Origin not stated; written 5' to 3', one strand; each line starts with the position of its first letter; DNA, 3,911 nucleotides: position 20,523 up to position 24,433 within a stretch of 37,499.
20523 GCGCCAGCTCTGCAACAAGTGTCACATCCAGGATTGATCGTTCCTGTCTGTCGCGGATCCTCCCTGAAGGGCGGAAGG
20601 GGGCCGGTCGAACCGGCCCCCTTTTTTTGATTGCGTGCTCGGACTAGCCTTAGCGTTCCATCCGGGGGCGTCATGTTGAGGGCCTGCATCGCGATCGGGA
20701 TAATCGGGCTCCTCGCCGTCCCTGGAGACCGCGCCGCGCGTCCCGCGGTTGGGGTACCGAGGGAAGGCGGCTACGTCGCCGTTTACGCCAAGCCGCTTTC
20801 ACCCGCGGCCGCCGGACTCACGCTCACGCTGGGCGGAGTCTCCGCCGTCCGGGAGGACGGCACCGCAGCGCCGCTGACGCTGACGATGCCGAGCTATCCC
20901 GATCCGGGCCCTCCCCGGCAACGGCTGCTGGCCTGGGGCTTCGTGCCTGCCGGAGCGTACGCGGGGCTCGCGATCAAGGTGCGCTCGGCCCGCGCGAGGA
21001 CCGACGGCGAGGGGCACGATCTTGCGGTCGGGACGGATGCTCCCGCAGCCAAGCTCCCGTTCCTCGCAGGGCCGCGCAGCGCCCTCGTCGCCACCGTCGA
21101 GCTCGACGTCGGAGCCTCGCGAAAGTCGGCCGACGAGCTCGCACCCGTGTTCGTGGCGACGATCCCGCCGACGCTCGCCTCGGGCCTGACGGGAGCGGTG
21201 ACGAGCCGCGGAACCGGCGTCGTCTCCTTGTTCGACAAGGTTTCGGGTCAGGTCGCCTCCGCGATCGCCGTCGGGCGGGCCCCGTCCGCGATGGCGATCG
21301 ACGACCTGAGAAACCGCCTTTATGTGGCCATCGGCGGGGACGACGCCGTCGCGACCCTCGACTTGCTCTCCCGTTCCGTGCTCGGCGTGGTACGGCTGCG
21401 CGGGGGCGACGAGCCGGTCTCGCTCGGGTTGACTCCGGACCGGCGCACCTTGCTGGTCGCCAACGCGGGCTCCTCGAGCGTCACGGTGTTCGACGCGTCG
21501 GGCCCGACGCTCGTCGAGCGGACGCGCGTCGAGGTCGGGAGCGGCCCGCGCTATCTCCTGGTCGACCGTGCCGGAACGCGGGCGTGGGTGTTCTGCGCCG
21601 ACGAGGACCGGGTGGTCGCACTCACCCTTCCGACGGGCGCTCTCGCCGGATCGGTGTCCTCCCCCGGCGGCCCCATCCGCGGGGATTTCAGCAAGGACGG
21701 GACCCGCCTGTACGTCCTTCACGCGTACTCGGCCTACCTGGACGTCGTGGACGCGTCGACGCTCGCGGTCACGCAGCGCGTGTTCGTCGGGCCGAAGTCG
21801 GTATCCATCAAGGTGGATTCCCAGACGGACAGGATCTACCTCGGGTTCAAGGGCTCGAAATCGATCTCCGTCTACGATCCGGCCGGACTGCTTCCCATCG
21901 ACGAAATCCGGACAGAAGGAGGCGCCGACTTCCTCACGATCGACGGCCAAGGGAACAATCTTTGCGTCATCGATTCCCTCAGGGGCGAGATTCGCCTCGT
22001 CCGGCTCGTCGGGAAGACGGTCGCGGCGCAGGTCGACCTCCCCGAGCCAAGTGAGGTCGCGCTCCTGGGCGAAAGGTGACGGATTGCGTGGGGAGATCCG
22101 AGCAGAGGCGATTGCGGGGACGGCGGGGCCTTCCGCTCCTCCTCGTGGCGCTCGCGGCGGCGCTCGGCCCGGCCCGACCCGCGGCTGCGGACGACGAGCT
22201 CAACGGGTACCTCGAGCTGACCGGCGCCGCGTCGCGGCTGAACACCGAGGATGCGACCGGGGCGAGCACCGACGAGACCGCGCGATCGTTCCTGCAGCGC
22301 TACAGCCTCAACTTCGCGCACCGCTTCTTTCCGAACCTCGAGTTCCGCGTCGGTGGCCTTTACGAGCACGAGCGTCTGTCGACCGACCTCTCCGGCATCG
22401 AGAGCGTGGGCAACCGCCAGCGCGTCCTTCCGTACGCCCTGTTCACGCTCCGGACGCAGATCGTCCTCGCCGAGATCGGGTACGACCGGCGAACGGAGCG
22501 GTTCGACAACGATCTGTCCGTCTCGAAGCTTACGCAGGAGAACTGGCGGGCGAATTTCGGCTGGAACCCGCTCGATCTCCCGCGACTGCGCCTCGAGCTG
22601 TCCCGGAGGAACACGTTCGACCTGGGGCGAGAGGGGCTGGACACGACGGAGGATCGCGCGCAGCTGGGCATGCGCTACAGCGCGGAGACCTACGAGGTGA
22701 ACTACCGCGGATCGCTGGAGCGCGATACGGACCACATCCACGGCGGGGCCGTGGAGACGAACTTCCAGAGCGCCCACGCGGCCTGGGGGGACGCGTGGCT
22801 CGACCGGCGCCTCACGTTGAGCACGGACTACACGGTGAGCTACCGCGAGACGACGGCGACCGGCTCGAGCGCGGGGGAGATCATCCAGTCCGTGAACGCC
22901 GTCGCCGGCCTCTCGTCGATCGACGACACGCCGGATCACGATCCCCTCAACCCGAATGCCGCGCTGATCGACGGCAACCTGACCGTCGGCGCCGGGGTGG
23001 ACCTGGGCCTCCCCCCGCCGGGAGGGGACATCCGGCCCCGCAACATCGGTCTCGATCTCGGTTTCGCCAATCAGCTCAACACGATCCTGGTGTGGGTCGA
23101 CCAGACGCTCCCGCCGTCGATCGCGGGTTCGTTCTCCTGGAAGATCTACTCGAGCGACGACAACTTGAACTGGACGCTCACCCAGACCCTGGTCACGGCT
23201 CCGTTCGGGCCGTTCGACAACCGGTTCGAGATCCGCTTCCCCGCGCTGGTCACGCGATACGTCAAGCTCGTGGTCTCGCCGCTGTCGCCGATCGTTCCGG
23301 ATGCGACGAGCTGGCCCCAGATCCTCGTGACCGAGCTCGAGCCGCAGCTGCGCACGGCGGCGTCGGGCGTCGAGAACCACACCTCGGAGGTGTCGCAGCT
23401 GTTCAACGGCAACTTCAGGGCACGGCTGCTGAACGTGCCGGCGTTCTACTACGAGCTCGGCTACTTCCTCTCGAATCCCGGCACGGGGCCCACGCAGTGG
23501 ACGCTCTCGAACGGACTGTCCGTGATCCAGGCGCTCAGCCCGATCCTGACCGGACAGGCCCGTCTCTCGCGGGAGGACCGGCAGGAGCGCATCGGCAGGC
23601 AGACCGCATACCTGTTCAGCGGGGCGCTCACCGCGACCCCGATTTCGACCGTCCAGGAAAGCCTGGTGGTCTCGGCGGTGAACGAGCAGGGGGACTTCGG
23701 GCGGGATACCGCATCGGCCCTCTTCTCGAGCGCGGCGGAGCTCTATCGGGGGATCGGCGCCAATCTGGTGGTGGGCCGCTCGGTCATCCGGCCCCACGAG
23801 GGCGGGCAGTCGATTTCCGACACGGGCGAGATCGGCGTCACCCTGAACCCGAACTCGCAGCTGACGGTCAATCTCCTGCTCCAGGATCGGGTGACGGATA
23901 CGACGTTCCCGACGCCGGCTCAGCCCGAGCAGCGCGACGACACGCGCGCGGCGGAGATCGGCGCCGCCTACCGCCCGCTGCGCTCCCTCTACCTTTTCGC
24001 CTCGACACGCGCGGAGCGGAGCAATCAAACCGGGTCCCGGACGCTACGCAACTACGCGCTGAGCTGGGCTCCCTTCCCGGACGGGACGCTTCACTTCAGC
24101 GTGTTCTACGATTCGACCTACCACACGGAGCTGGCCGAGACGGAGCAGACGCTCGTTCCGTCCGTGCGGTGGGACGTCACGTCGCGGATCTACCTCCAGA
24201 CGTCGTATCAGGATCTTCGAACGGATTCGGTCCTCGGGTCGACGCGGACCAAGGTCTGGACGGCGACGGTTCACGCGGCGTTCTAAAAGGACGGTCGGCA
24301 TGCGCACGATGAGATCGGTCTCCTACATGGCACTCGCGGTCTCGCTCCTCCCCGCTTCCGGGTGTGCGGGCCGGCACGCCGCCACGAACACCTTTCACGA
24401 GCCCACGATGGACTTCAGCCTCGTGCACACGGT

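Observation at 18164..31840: OmcS-type cytochrome nanowire gene with a dedicated ~11 kb secretion/assembly/charging operon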

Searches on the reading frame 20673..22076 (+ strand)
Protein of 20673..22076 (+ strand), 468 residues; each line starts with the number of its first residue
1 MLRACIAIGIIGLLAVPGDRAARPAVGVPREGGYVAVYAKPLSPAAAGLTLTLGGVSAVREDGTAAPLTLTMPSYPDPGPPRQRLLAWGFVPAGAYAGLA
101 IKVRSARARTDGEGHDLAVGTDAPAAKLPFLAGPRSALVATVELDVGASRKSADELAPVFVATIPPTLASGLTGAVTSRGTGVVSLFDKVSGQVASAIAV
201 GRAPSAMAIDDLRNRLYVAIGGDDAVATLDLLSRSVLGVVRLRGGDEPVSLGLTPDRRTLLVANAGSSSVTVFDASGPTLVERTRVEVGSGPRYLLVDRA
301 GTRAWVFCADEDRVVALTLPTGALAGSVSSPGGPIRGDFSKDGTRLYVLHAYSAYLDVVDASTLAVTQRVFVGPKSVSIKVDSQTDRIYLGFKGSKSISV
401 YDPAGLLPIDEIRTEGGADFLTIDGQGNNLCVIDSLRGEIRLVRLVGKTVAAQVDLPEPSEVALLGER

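Call 8: search_protein_families(library=pfam, max_evalue=0.01, proteins=[window:20673-22076:+])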
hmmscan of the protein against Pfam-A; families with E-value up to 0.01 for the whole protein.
window:20673-22076:+ (468 aa): 3 families
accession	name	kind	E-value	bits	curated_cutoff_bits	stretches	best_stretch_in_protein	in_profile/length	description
PF21783.3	YNCE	-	6.4e-13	49.2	27.1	1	194-375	148-327/339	YNCE-like beta-propeller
PF10282.15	Lactonase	-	7.7e-08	32.3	21.7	1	188-416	21-290/344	Lactonase, 7-bladed beta-propeller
PF02239.22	Cytochrom_D1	-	0.0016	17.5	25.5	0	174-281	7-112/368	Cytochrome D1 heme domain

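Call 9: search_protein_families(library=ncbifam, max_evalue=0.01, proteins=[window:20673-22076:+])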
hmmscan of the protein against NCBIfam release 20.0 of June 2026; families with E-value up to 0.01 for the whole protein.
window:20673-22076:+ (468 aa): 8 families
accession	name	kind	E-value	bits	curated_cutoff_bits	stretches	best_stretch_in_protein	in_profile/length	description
TIGR03866.1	PQQ_ABC_repeats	subfamily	1e-16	60.9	287.3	2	181-285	20-122/310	PQQ-dependent catabolism-associated beta-propeller protein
NF052340.1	hydrazine_beta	equivalog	2e-14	53.5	560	3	325-440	68-186/372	hydrazine synthase subunit beta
TIGR02276.1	beta_rpt_yvtn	repeat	3.1e-14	52.7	27.85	2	255-298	1-42/42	beta-propeller repeat protein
NF052342.1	hydrazine_BC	exception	2.3e-12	45.9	1250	2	334-440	83-192/690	hydrazine synthase subunit beta-gamma fusion subunit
NF048007.1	MmpL3Stblzr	equivalog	7.2e-11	41.9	600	2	270-362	250-337/366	MmpL3/TtfA transport complex stabilizer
NF052280.1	7_blade_YncE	equivalog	6.2e-09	35.1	400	1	207-393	132-318/338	7-bladed beta-propeller protein YncE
TIGR03907.1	QH_beta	equivalog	0.00013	21.3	223.2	0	376-420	285-328/338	quinohemoprotein amine dehydrogenase subunit beta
NF038117.1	choice_anch_I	subfamily_domain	0.0016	17.4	300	0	241-277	90-128/458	choice-of-anchor I family protein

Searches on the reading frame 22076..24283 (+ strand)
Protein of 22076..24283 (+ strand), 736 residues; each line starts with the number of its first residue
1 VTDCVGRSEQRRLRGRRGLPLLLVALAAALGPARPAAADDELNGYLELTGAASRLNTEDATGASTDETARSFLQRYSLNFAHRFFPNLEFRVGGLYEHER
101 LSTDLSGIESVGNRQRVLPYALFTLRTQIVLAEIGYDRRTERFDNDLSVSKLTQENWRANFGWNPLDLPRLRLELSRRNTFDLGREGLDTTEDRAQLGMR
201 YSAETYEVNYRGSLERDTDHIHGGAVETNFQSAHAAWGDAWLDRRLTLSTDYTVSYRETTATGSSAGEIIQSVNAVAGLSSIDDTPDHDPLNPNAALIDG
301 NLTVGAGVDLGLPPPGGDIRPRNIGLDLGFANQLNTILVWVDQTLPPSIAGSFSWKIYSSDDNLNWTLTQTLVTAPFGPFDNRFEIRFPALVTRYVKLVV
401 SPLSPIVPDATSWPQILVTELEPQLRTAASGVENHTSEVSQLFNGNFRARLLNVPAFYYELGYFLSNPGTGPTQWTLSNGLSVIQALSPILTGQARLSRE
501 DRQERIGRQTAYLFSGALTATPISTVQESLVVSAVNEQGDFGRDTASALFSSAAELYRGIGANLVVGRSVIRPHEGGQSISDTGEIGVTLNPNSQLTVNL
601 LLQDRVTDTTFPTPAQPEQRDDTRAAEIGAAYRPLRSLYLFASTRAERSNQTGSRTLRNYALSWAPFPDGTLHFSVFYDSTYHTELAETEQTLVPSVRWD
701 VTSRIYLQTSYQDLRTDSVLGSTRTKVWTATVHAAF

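Call 8: search_protein_families(library=pfam, max_evalue=0.01, proteins=[window:22076-24283:+])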
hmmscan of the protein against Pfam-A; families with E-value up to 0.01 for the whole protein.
window:22076-24283:+ (736 aa): 1 family
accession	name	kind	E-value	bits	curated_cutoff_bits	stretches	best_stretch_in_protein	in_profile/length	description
PF00754.31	F5_F8_type_C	-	0.008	16.7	28.2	0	349-400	60-112/127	F5/8 type C domain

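Call 9: search_protein_families(library=ncbifam, max_evalue=0.01, proteins=[window:22076-24283:+])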
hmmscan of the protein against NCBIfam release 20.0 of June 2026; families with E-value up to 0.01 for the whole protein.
window:22076-24283:+ (736 aa): 0 families

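Call 55: predict_structure(alignment_id=A2)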
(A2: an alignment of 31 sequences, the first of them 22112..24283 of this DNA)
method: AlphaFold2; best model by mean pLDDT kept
length: 724 residues; sequences in the alignment: 31
mean_pLDDT: 89.7   pTM: 0.62
mean pLDDT of the five models: 89.7, 87.2, 86.3, 84.9, 84.2
residues with pLDDT >= 90: 488; 70-90: 187; 50-70: 32; < 50: 17
segments of 3 or more residues with pLDDT < 50: 1-5, 17-25
pLDDT, mean of each block of 10 residues (from residue 1): 45 49 60 97 92 94 97 92 97 89 97 95 97 88 97 93 97 90 97 95 92 91 96 94 90 67 86 80 81 77 83 87 92 88 92 88 80 91 94 85 91 71 84 96 95 86 96 94 97 87 97 95 90 96 92 97 90 96 96 93 83 97 95 92 96 89 97 93 96 96 94 98 96
secondary structure, 60 per line:
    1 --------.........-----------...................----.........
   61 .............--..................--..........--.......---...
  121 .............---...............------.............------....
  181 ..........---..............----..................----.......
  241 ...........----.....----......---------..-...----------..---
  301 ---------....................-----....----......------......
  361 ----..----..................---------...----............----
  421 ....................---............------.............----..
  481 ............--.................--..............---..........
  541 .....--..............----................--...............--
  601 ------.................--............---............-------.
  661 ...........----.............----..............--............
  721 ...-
elements in order (helices of 4 or more, strands of 3 or more residues): H9-17 E29-47 E52-73 E76-93 E96-105 E108-114 E118-133 E137-151 E158-170 E177-190 E194-207 E212-229 E234-251 E256-260 E265-270 E310-329 H335-338 E343-348 E355-360 E371-388 E405-416 E421-440 E444-455 E462-474 E479-492 E495-511 E514-527 E531-545 E548-561 E566-581 E584-598 E607-623 E626-637 E641-652 E660-671 E676-688 E693-706 E709-723

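Call 58: fold_search(model_id=the predicted structure, library=pdb)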
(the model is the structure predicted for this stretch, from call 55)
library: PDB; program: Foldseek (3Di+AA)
matches with E <= 10: 924; with E <= 0.001: 204
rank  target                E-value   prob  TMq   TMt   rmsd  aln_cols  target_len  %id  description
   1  2hdi_A                1.2e-08  1.00  0.26  0.29  14.3       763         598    8  Crystal structure of the Colicin I receptor Cir from E.coli in complex with receptor binding domain of Colicin Ia. (released 2007-05-08)
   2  1xkw                  2.8e-08  1.00  0.23  0.25  17.9       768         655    8  Pyochelin outer membrane receptor FptA from Pseudomonas aeruginosa (released 2005-10-04)
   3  9nn6_A                3.0e-08  1.00  0.26  0.29  15.6       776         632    7  E. coli Cir in Complex with the RBD of Microcin V (released 2025-09-24)
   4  5fok_B                3.7e-08  1.00  0.22  0.23  19.8       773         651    9  Crystal structure of the siderophore receptor PiuA from Pseudomonas aeruginosa (released 2016-05-11)
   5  5mzs                  5.5e-08  1.00  0.27  0.28  15.8       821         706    9  Crystal structure of the ferric enterobactin receptor (PfeA) mutant (R480A_Q482A) from Pseudomonas aeruginosa (released 2018-02-14)
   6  5out                  6.0e-08  1.00  0.27  0.27  18.1       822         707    9  CRYSTAL STRUCTURE OF THE FERRIC ENTEROBACTIN RECEPTOR (PFEA) MUTANT (G324V) FROM PSEUDOMONAS AERUGINOSA (released 2018-09-05)
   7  5fp2_B                7.6e-08  1.00  0.26  0.32  16.8       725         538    8  Crystal structure of the siderophore receptor PirA from Pseudomonas aeruginosa (released 2015-12-09)
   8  5m9b                  7.6e-08  1.00  0.24  0.24  17.8       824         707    9  Crystal structure of the ferric enterobactin receptor (PfeA) from Pseudomonas aeruginosa (released 2018-02-21)
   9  5nec_B                7.9e-08  1.00  0.24  0.26  19.3       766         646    7  Crystal structure of the siderophore receptor PiuD from Pseudomonas aeruginosa (released 2018-02-07)
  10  6r2q_B                1.1e-07  1.00  0.34  0.36  14.2       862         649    9  Structure of the Mtr complex (released 2020-04-22)
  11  2hdf                  1.1e-07  1.00  0.25  0.29  11.1       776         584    7  Crystal structure of the Colicin I receptor Cir from E.coli (released 2007-05-08)
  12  5fok_A                1.2e-07  1.00  0.22  0.23  19.9       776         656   10  Crystal structure of the siderophore receptor PiuA from Pseudomonas aeruginosa (released 2016-05-11)
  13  5fp1                  1.5e-07  1.00  0.21  0.22  19.5       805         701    8  Crystal structure of the siderophore receptor PiuA from Acinetobacter baumannii (released 2016-05-11)
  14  9a31_MODEL_1_A        2.2e-07  1.00  0.23  0.22  18.8       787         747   10  Model of E. coli fhuA by in-cell photo-crosslinking MS and deep learning (released 2023-02-24)
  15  5nec_A                2.2e-07  1.00  0.23  0.24  19.0       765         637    8  Crystal structure of the siderophore receptor PiuD from Pseudomonas aeruginosa (released 2018-02-07)
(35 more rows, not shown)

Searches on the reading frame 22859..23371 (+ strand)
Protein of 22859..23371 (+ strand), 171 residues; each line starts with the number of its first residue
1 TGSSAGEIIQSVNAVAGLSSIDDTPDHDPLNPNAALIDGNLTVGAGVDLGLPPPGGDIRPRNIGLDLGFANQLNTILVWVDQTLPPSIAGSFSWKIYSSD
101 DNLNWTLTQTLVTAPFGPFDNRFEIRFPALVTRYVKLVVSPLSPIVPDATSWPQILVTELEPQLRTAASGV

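Call 70: predict_structure(alignment_id=A3)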
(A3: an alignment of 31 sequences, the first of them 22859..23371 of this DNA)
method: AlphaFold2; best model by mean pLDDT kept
length: 171 residues; sequences in the alignment: 31
mean_pLDDT: 94.8   pTM: 0.90
mean pLDDT of the five models: 94.8, 94.7, 94.0, 93.7, 92.5
residues with pLDDT >= 90: 153; 70-90: 12; 50-70: 3; < 50: 3
segments of 3 or more residues with pLDDT < 50: 1-3
pLDDT, mean of each block of 10 residues (from residue 1): 72 98 91 97 95 96 98 98 97 98 97 92 98 98 98 98 92 64
secondary structure, 60 per line:
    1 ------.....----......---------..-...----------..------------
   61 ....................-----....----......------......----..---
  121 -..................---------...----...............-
elements in order: E7-11 E16-21 E61-80 H86-89 E94-99 E106-111 E122-139 E156-167

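Call 74: fold_search(model_id=the predicted structure, library=pdb)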
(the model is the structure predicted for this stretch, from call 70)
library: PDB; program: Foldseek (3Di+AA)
matches with E <= 10: 1626; with E <= 0.001: 153
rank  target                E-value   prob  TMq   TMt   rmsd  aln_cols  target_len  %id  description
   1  4zxe_A                1.4e-06  1.00  0.53  0.66   6.2       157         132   18  X-ray crystal structure of chitosan-binding module 1 derived from chitosanase/glucanase from Paenibacillus sp. IK-5. (released 2016-04-13)
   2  4zy9_A                1.7e-06  1.00  0.52  0.65   6.2       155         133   18  X-ray crystal structure of selenomethionine-labelled V110M mutant of chitosan-binding module 1 derived from chitosanas (released 2016-04-13)
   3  4zxe_C                1.8e-06  1.00  0.53  0.65   6.3       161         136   18  X-ray crystal structure of chitosan-binding module 1 derived from chitosanase/glucanase from Paenibacillus sp. IK-5. (released 2016-04-13)
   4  4lks_A                1.8e-06  1.00  0.49  0.53   7.9       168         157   20  Structure of CBM32-3 from a family 31 glycoside hydrolase from Clostridium perfringens in complex with galactose (released 2014-12-24)
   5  3f2z                  1.9e-06  1.00  0.47  0.52   8.2       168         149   18  Crystal structure of the C-terminal domain of a chitobiase (BF3579) from Bacteroides fragilis, Northeast Structural Geno (released 2008-11-18)
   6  2v72                  4.1e-06  1.00  0.53  0.63   6.0       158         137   14  The structure of the family 32 CBM from C. perfringens NanJ in complex with galactose (released 2007-08-21)
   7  5xnr                  5.1e-06  1.00  0.55  0.26   5.5       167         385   18  Truncated AlyQ with CBM32 and alginate lyase domains (released 2018-06-13)
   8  7d29                  5.1e-06  1.00  0.50  0.61   6.2       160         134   19  CBM32 of AlyQ (released 2020-12-30)
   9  7d2a_A                5.3e-06  1.00  0.50  0.63   6.2       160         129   19  CBM32 of AlyQ in complex with 4,5-unsaturated mannuronic acid (released 2020-12-30)
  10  6or4_A                8.2e-06  1.00  0.51  0.22   6.3       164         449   15  Crystal structure of SpGH29 (released 2019-07-10)
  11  2kd7_MODEL_1_A        8.2e-06  1.00  0.45  0.47   9.3       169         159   18  Solution NMR structure of F5/8 type C-terminal domain of a putative chitobiase from Bacteroides thetaiotaomicr (released 2009-02-03)
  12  5zu6                  9.2e-06  1.00  0.51  0.56   5.6       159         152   19  A CBM32 derived from alginate lyase B (AlyB-OU02) (released 2018-06-20)
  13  8auk_A                9.2e-06  1.00  0.54  0.04   4.9       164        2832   15  Cryo-EM structure of human BIRC6 in complex with HTRA2. (released 2023-02-15)
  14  3ggl                  9.7e-06  1.00  0.49  0.52   8.6       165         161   16  X-Ray Structure of the C-terminal domain (277-440) of Putative chitobiase from Bacteroides thetaiotaomicron. Northeast S (released 2009-03-31)
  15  4zz5_A                1.0e-05  1.00  0.55  0.69   5.8       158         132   16  X-ray crystal structure of chitosan-binding module 2 derived from chitosanase/glucanase from Paenibacillus sp. IK-5 (released 2016-04-13)
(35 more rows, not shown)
